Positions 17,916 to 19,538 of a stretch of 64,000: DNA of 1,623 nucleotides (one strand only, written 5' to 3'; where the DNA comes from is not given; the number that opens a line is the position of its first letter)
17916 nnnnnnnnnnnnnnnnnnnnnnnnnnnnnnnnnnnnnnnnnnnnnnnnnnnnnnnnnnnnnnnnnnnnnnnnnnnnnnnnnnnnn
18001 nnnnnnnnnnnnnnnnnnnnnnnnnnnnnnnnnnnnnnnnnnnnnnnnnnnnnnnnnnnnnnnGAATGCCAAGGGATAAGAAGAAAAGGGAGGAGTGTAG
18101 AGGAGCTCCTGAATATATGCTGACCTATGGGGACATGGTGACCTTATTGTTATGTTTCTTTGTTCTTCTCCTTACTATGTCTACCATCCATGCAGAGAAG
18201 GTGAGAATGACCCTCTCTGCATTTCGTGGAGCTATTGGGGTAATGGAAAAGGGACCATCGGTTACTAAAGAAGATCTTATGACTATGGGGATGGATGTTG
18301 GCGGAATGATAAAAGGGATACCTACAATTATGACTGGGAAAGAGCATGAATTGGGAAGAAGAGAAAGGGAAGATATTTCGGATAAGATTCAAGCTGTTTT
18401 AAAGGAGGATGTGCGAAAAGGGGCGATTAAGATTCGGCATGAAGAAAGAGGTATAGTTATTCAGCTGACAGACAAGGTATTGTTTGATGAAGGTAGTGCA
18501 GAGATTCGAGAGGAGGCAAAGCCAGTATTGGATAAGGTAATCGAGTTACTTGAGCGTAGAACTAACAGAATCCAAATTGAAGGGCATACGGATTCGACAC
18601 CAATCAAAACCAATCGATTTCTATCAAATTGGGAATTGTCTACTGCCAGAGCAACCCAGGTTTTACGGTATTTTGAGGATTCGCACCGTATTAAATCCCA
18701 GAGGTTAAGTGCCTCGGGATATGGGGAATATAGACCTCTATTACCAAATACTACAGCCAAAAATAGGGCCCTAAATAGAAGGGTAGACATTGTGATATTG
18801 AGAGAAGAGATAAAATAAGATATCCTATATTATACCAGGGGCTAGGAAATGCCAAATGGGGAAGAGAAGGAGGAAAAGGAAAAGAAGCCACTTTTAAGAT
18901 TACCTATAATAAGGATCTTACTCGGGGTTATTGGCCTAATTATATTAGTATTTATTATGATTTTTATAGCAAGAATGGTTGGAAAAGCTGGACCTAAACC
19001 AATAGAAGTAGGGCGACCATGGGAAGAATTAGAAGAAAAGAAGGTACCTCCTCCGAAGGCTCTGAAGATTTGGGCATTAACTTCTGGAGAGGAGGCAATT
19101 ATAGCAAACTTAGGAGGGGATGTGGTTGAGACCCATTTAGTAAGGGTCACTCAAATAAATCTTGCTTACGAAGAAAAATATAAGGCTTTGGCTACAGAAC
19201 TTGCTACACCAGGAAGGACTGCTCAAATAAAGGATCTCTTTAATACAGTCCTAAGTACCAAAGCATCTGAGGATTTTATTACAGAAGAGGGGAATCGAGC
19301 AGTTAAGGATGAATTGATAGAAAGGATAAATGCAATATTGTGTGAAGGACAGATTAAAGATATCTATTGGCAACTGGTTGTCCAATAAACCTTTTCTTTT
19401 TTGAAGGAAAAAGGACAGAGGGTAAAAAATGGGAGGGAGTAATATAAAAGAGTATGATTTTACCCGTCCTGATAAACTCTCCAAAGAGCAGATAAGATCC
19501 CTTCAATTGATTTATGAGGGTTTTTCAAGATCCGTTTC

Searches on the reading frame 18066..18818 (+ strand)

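Call 9: search_protein_families(library=pfam, proteins=[window:18066-18818:+], max_evalue=0.001)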
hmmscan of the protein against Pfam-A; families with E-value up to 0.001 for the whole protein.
window:18066-18818:+ (250 aa): 2 families
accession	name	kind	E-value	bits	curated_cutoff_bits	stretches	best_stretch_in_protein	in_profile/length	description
PF00691.25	OmpA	-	2.8e-21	76.1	27.2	1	139-238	1-98/98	OmpA family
PF13677.11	MotB_plug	-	1.5e-16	60.1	24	1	5-56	2-57/58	Membrane MotB of proton-channel complex MotA/MotB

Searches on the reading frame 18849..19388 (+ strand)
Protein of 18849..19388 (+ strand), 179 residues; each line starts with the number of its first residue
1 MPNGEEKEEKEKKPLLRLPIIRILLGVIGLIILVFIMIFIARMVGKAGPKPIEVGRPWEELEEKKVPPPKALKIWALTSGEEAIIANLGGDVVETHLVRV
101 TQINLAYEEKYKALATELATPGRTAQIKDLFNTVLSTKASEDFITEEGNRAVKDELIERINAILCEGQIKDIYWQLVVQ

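Call 9: search_protein_families(library=pfam, proteins=[window:18849-19388:+], max_evalue=0.001)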
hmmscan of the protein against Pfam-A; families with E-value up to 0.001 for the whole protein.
window:18849-19388:+ (179 aa): 1 family
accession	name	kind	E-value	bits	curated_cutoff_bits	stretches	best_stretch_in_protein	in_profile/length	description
PF03748.19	FliL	-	6.8e-11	43.1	24.6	1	81-175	5-98/103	Flagellar basal body-associated protein FliL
